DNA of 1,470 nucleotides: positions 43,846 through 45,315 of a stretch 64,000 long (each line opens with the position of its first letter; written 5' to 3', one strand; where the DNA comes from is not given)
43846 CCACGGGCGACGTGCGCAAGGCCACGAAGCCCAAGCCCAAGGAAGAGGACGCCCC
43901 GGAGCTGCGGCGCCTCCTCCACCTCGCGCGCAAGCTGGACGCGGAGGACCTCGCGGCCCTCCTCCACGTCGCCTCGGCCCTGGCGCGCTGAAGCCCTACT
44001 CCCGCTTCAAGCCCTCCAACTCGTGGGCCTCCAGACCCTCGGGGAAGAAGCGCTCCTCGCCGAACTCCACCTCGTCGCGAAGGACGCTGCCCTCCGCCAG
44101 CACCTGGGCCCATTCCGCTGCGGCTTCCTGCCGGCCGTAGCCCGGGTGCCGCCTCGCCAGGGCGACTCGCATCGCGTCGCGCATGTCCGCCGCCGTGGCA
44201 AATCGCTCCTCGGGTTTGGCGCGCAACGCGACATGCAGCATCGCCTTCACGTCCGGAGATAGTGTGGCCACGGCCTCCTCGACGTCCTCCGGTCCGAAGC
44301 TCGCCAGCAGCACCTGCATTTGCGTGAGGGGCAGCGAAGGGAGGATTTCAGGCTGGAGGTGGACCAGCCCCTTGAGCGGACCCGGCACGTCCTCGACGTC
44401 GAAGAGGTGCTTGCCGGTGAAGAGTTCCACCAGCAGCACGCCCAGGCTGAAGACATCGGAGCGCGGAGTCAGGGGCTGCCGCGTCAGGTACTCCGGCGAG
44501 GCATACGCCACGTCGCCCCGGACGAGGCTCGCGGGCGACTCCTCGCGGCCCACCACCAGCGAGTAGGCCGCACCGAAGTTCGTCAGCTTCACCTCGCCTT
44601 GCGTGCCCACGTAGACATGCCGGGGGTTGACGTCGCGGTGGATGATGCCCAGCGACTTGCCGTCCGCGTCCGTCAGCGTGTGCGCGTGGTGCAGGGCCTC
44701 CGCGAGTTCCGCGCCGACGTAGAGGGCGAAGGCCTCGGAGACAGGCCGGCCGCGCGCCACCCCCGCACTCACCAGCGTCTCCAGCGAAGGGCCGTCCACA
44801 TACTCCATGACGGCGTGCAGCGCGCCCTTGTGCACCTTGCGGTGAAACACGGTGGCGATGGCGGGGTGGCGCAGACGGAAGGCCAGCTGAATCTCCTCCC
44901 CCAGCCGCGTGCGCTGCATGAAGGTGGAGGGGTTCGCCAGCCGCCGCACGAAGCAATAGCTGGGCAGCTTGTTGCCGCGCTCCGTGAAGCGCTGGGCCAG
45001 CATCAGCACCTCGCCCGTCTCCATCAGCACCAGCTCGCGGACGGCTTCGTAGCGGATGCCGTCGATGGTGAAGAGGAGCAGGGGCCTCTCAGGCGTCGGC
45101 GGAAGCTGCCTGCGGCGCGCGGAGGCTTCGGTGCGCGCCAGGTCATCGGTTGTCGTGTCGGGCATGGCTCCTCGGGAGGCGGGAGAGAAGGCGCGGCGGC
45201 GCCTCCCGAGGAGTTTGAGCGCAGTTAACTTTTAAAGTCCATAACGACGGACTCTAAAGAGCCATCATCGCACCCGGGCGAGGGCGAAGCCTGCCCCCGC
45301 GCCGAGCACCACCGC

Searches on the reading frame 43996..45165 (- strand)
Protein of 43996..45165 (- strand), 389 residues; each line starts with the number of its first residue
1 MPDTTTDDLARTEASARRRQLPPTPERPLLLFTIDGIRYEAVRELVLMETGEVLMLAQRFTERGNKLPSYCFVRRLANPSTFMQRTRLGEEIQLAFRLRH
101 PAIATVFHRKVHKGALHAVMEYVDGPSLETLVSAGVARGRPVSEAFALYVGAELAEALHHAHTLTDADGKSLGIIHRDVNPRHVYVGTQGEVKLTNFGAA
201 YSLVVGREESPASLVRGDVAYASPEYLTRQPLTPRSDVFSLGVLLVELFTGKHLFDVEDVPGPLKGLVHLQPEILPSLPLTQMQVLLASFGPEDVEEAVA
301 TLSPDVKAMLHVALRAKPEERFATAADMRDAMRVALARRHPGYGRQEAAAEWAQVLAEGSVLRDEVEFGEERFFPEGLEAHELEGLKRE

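Call 25: find_homologous_proteins(query=window:43996-45165:-, max_evalue=1e-30)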
Query window:43996-45165:- (389 aa): 293 proteins with E <= 1e-30 among 8000 candidates; the best 120 are listed.
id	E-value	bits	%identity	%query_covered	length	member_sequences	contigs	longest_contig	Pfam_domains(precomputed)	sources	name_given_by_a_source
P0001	2.9e-241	818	96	100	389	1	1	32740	PF07714.24,PF00069.32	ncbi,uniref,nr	ncbi:serine/threonine protein kinase [Corallococcus sp. AB032C]|uniref:serine/threonine-protein kina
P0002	1.2e-240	816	96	100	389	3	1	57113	PF07714.24,PF00069.32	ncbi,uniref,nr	ncbi:serine/threonine-protein kinase [Corallococcus exiguus]|uniref:serine/threonine-protein kinase 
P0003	8.0e-238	807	94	100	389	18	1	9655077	PF07714.24,PF00069.32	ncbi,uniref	ncbi:serine/threonine-protein kinase [Corallococcus coralloides]|uniref:serine/threonine-protein kin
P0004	2.5e-235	798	94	100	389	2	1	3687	PF07714.24,PF00069.32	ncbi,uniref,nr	ncbi:serine/threonine-protein kinase [Corallococcus sp. AS-1-12]|uniref:serine/threonine-protein kin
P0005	6.1e-217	738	86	100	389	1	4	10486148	PF07714.24,PF00069.32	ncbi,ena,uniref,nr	ncbi:serine/threonine protein kinase [Corallococcus exiguus]|uniref:serine/threonine-protein kinase 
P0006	3.6e-216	735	86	100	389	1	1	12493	PF07714.24,PF00069.32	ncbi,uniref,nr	ncbi:serine/threonine protein kinase [Corallococcus exiguus]|uniref:serine/threonine-protein kinase 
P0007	2.2e-209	713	83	100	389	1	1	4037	PF07714.24,PF00069.32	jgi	jgi:eukaryotic-like serine/threonine-protein kinase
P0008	1.0e-207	708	85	100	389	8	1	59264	PF07714.24,PF00069.32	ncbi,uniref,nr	ncbi:serine/threonine protein kinase [Corallococcus exiguus]|uniref:serine/threonine-protein kinase 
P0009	4.2e-206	702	85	99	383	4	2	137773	PF07714.24,PF00069.32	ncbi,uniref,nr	ncbi:serine/threonine protein kinase [Corallococcus sp. AB049A]|uniref:serine/threonine-protein kina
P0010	5.8e-206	702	87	95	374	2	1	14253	PF07714.24,PF00069.32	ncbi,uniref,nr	ncbi:serine/threonine protein kinase [Corallococcus exiguus]|uniref:serine/threonine-protein kinase 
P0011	1.4e-205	700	84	100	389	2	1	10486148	PF07714.24,PF00069.32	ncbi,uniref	ncbi:serine/threonine-protein kinase [Corallococcus exiguus]|uniref:serine/threonine-protein kinase 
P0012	2.0e-202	690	80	100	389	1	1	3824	PF07714.24,PF00069.32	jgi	jgi:eukaryotic-like serine/threonine-protein kinase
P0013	2.8e-201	686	81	100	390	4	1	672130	PF07714.24,PF00069.32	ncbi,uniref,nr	ncbi:serine/threonine-protein kinase [Corallococcus sp. bb12-1]|uniref:serine/threonine protein kina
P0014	7.0e-201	685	86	95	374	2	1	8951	PF07714.24,PF00069.32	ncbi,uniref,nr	ncbi:serine/threonine protein kinase [Corallococcus sp. AB045]|uniref:serine/threonine-protein kinas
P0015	3.3e-193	660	79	100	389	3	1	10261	PF07714.24,PF00069.32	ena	-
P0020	2.4e-182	624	79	94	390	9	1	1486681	PF07714.24,PF00069.32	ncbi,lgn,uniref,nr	ncbi:serine/threonine-protein kinase [Corallococcus caeni]|uniref:non-specific serine/threonine prot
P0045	2.2e-149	516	63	99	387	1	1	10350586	PF07714.24,PF00069.32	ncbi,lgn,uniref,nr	ncbi:serine/threonine protein kinase [Myxococcus stipitatus DSM 14675]|uniref:non-specific serine/th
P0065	2.2e-131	456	61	93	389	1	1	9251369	PF07714.24,PF00069.32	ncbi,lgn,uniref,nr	ncbi:serine/threonine protein kinase [Myxococcus xanthus]|uniref:serine/threonine-protein kinase n=1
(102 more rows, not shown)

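Call 26: find_encoding_contigs(protein=P0003, flank=10000, max_places=4)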
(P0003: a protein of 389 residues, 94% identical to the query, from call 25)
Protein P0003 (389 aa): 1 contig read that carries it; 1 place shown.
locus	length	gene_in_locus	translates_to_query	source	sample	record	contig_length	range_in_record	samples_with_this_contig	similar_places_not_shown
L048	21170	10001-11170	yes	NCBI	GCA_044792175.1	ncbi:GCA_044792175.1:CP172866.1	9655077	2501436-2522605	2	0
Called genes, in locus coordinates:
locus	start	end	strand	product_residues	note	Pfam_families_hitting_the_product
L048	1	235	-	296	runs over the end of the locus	-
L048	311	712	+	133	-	-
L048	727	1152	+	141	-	PF06199:Phage_tail_2 (weak)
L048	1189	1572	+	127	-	-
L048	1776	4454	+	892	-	-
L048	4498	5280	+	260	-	-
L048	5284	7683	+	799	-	PF00041:fn3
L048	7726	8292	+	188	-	PF13539:Peptidase_M15_4 (weak)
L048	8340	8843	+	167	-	-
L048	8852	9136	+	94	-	-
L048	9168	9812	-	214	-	-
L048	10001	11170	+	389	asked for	PF07714:PK_Tyr_Ser-Thr, PF00069:Pkinase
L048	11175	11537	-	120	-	PF13560:HTH_31, PF01381:HTH_3, PF12844:HTH_19 (weak), PF13443:HTH_26 (faint)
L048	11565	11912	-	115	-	PF20432:Xre-like-HTH (faint), PF13560:HTH_31, PF01381:HTH_3, PF13443:HTH_26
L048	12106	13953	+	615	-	PF00069:Pkinase, PF07714:PK_Tyr_Ser-Thr, PF01636:APH (faint)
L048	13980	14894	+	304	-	PF09544:DUF2381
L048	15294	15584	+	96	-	-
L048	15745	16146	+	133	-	-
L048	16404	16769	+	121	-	PF05717:TnpB_IS66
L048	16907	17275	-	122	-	PF09543:DUF2379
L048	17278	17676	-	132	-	-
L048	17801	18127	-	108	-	-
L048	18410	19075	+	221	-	PF15579:Imm52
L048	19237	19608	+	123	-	-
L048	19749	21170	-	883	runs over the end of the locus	PF00092:VWA (faint), PF13519:VWA_2 (faint)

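Call 27: find_encoding_contigs(protein=P0005, flank=10000, max_places=4)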
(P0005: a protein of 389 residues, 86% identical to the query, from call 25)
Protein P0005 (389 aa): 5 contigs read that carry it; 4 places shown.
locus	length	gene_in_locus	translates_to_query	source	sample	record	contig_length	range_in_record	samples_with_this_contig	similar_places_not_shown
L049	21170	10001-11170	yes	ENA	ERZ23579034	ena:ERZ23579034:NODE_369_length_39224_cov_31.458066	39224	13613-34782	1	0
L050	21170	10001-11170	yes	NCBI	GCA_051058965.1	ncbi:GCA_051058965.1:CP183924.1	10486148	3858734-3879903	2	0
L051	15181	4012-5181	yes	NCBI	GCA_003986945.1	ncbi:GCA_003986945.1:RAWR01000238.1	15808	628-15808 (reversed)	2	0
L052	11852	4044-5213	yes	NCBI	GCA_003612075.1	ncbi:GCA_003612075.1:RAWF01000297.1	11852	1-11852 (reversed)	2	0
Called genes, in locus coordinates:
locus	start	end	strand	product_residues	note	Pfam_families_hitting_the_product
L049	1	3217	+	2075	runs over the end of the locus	PF03534:SpvB, PF05593:RHS_repeat (faint), PF01839:FG-GAP (faint), PF13517:FG-GAP_3, PF12256:TcdB_toxin_midN, PF25023:TEN_YD-shell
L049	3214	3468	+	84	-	-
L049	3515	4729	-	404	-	PF00027:cNMP_binding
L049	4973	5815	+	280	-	-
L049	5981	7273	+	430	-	PF13088:BNR_2 (faint), PF02012:BNR (faint), PF15902:Sortilin-Vps10 (faint)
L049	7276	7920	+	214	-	-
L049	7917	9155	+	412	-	PF25174:Beta-prop_THOC3 (faint)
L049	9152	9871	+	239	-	PF09086:DUF1924 (faint), PF03150:CCP_MauG (faint), PF00034:Cytochrom_C (weak), PF13442:Cytochrome_CBB3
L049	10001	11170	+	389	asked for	PF07714:PK_Tyr_Ser-Thr, PF00069:Pkinase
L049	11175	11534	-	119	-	PF13560:HTH_31, PF01381:HTH_3, PF12844:HTH_19 (weak), PF13443:HTH_26 (faint)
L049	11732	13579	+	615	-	PF00069:Pkinase, PF06293:Kdo (weak), PF07714:PK_Tyr_Ser-Thr, PF03109:ABC1 (weak)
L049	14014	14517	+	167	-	PF09544:DUF2381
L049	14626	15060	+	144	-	-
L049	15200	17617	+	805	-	PF00989:PAS, PF08447:PAS_3, PF08448:PAS_4, PF00989:PAS, PF08447:PAS_3, PF00512:HisKA, PF02518:HATPase_c, PF00072:Response_reg, +3 more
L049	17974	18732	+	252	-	-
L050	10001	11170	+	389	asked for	PF07714:PK_Tyr_Ser-Thr, PF00069:Pkinase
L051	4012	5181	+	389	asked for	PF07714:PK_Tyr_Ser-Thr, PF00069:Pkinase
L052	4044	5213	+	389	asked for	PF07714:PK_Tyr_Ser-Thr, PF00069:Pkinase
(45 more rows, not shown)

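Call 63: search_protein_families(library=padloc, proteins=[window:43996-45165:-, L048:9168-9812:-], max_evalue=0.001)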
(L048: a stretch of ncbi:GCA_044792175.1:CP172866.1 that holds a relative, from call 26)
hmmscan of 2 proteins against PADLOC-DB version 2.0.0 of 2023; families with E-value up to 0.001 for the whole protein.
window:43996-45165:- (389 aa): 34 families (the best 25 are shown)
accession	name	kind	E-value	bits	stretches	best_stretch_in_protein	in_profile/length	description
PDLC04042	PD-T4-6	-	2.3e-36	124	1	84-264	52-221/292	-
PDLC04138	mad6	-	3e-32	110.3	1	84-327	95-305/659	mads_6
PDLC04053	PD-T4-6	-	4.1e-32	109.9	1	75-343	45-279/311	-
PDLC04061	PD-T4-6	-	1.2e-30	105.5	2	84-259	59-227/510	-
PDLC04064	PD-T4-6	-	6.4e-30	102.3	1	97-255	76-220/369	-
PDLC04052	PD-T4-6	-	2.6e-29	100.8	1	76-255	46-216/496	-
PDLC04054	PD-T4-6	-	1.8e-28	97.9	1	85-254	54-212/347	-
PDLC04057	PD-T4-6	-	2.3e-28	97.4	1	81-339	50-274/443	-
PDLC04047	PD-T4-6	-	1e-27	95.1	1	83-261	53-218/327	-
PDLC04060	PD-T4-6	-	3.7e-26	90.1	1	86-258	53-212/486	-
PDLC04040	PD-T4-6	-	8.8e-26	88.7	1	75-257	30-207/547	-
PDLC04041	PD-T4-6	-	5.7e-25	86.4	1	50-260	41-239/443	-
PDLC04039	PD-T4-6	-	1.8e-23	81.3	1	76-257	51-217/458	-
PDLC04043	PD-T4-6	-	6.3e-22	76.2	1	75-263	51-225/452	-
PDLC04048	PD-T4-6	-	8.8e-20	69.4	1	87-259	57-216/354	-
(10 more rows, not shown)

L048:9168-9812:- (214 aa): 0 families

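Call 68: find_encoding_contigs(protein=P0065, flank=10000, max_places=3)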
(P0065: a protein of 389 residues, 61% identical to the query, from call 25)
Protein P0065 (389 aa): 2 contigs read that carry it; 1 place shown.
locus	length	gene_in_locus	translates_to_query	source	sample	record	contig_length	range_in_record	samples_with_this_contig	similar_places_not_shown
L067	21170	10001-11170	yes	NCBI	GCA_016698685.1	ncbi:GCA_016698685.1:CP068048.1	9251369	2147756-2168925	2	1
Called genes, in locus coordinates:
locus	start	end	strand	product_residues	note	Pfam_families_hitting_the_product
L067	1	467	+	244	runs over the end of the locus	-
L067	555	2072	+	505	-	PF04851:ResIII, PF00270:DEAD, PF00271:Helicase_C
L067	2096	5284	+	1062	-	-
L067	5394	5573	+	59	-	-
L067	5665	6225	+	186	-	PF11149:DUF2924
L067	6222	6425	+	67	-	-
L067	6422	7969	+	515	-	PF00239:Resolvase, PF07508:Recombinase, PF13408:Zn_ribbon_recom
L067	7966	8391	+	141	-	-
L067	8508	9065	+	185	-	-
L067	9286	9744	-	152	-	PF09543:DUF2379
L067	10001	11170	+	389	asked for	PF00069:Pkinase, PF07714:PK_Tyr_Ser-Thr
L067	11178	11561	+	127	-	-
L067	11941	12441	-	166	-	PF00160:Pro_isomerase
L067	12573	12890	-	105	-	-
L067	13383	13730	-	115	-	PF13560:HTH_31, PF01381:HTH_3, PF12844:HTH_19 (weak), PF13443:HTH_26 (faint)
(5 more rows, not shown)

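Call 69: find_encoding_contigs(protein=P0045, flank=10000, max_places=3)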
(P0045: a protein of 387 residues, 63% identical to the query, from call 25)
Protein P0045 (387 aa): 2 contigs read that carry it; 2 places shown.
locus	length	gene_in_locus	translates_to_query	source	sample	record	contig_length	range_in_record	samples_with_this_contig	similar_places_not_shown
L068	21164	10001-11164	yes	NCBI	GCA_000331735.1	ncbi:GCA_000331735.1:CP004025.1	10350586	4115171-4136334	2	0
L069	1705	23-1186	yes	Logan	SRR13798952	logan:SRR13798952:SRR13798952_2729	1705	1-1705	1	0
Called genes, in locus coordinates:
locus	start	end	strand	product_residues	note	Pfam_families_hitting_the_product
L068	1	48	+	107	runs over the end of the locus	-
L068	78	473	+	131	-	-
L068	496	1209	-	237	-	-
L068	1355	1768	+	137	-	-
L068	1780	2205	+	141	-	PF06199:Phage_tail_2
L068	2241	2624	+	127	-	-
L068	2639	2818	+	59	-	-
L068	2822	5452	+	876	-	-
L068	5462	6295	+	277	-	-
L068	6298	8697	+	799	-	PF00041:fn3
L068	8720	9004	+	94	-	-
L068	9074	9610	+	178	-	-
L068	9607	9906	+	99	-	-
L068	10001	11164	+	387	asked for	PF07714:PK_Tyr_Ser-Thr, PF00069:Pkinase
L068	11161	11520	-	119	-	PF13560:HTH_31, PF01381:HTH_3, PF13443:HTH_26 (faint)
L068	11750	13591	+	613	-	PF00069:Pkinase, PF07714:PK_Tyr_Ser-Thr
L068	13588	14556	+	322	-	PF09544:DUF2381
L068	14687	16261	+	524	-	PF15648:Tox-REase-5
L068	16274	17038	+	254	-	PF15579:Imm52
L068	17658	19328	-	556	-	-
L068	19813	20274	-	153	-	-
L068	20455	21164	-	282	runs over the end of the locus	-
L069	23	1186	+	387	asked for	PF07714:PK_Tyr_Ser-Thr, PF00069:Pkinase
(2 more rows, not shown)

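Call 84: find_encoding_contigs(protein=P0011, flank=10000, max_places=3)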
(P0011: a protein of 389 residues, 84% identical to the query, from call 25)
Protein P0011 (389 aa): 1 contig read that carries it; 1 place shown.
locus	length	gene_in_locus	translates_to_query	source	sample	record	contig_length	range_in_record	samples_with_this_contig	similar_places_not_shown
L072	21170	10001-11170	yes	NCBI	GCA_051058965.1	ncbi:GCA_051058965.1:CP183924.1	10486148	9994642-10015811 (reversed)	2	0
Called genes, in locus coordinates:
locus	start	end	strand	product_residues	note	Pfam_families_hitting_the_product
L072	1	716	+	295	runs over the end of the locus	PF00126:HTH_1, PF03466:LysR_substrate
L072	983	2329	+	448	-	-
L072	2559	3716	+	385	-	PF01609:DDE_Tnp_1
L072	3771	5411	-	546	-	PF13175:AAA_15 (faint), PF13304:AAA_21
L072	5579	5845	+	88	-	-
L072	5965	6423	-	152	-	PF09346:SMI1_KNR4, PF14568:SUKH_6 (weak)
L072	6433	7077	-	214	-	-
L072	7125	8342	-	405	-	PF00512:HisKA, PF02518:HATPase_c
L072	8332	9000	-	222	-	PF00072:Response_reg, PF00486:Trans_reg_C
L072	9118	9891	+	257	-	PF00756:Esterase, PF00561:Abhydrolase_1, PF12697:Abhydrolase_6, PF12146:Hydrolase_4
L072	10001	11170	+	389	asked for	PF00069:Pkinase, PF07714:PK_Tyr_Ser-Thr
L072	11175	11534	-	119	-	PF13560:HTH_31, PF01381:HTH_3, PF12844:HTH_19 (weak), PF13443:HTH_26 (faint)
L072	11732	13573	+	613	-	PF00069:Pkinase, PF07714:PK_Tyr_Ser-Thr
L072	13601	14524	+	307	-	PF09544:DUF2381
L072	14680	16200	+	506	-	-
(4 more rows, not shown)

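Call 85: find_encoding_contigs(protein=P0020, flank=10000, max_places=3)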
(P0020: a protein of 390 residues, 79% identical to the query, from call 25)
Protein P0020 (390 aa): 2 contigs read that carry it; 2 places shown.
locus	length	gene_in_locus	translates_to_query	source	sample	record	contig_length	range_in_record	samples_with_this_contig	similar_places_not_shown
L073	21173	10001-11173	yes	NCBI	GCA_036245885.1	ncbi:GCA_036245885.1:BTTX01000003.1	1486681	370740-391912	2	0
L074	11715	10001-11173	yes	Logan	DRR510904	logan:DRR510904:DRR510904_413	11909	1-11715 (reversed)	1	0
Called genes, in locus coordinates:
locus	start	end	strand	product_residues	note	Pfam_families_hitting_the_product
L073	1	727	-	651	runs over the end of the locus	PF13492:GAF_3, PF00512:HisKA, PF02518:HATPase_c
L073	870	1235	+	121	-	PF14489:QueF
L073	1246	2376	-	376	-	PF00069:Pkinase, PF07714:PK_Tyr_Ser-Thr, PF03109:ABC1 (weak)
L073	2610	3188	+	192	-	-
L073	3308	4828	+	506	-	PF02541:Ppx-GppA, PF21447:Ppx-GppA_III, PF01966:HD (weak)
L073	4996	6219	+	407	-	PF08240:ADH_N, PF00107:ADH_zinc_N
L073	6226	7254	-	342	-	PF02547:Queuosine_synth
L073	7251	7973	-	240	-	PF00106:adh_short, PF01370:Epimerase (weak), PF08659:KR, PF13561:adh_short_C2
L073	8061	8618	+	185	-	PF12844:HTH_19 (weak), PF13560:HTH_31, PF01381:HTH_3, PF13443:HTH_26, PF07883:Cupin_2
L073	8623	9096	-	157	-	PF09346:SMI1_KNR4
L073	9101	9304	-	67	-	-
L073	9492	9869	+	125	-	PF09450:DUF2019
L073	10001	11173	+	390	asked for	PF07714:PK_Tyr_Ser-Thr, PF00069:Pkinase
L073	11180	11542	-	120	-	PF13560:HTH_31, PF12844:HTH_19, PF01381:HTH_3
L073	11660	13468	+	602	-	PF00069:Pkinase, PF07714:PK_Tyr_Ser-Thr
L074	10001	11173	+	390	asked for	PF07714:PK_Tyr_Ser-Thr, PF00069:Pkinase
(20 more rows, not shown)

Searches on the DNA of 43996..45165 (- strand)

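Call 54: search_rna_families(source=L048, start=14850, end=15350, threshold=evalue, max_evalue=1, show_alignments=2)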
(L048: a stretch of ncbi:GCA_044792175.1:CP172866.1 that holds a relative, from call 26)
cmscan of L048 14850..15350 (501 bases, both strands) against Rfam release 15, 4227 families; matches with E-value up to 1: 2.
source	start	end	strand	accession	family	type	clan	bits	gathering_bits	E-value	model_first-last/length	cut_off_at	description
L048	15147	15192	+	RF00489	ctRNA_p42d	Gene; antisense;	-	16.8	50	0.91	1-46/46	no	ctRNA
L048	15119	15131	+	RF00023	tmRNA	Gene;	CL00001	7.2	47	0.88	349-361/374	no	transfer-messenger RNA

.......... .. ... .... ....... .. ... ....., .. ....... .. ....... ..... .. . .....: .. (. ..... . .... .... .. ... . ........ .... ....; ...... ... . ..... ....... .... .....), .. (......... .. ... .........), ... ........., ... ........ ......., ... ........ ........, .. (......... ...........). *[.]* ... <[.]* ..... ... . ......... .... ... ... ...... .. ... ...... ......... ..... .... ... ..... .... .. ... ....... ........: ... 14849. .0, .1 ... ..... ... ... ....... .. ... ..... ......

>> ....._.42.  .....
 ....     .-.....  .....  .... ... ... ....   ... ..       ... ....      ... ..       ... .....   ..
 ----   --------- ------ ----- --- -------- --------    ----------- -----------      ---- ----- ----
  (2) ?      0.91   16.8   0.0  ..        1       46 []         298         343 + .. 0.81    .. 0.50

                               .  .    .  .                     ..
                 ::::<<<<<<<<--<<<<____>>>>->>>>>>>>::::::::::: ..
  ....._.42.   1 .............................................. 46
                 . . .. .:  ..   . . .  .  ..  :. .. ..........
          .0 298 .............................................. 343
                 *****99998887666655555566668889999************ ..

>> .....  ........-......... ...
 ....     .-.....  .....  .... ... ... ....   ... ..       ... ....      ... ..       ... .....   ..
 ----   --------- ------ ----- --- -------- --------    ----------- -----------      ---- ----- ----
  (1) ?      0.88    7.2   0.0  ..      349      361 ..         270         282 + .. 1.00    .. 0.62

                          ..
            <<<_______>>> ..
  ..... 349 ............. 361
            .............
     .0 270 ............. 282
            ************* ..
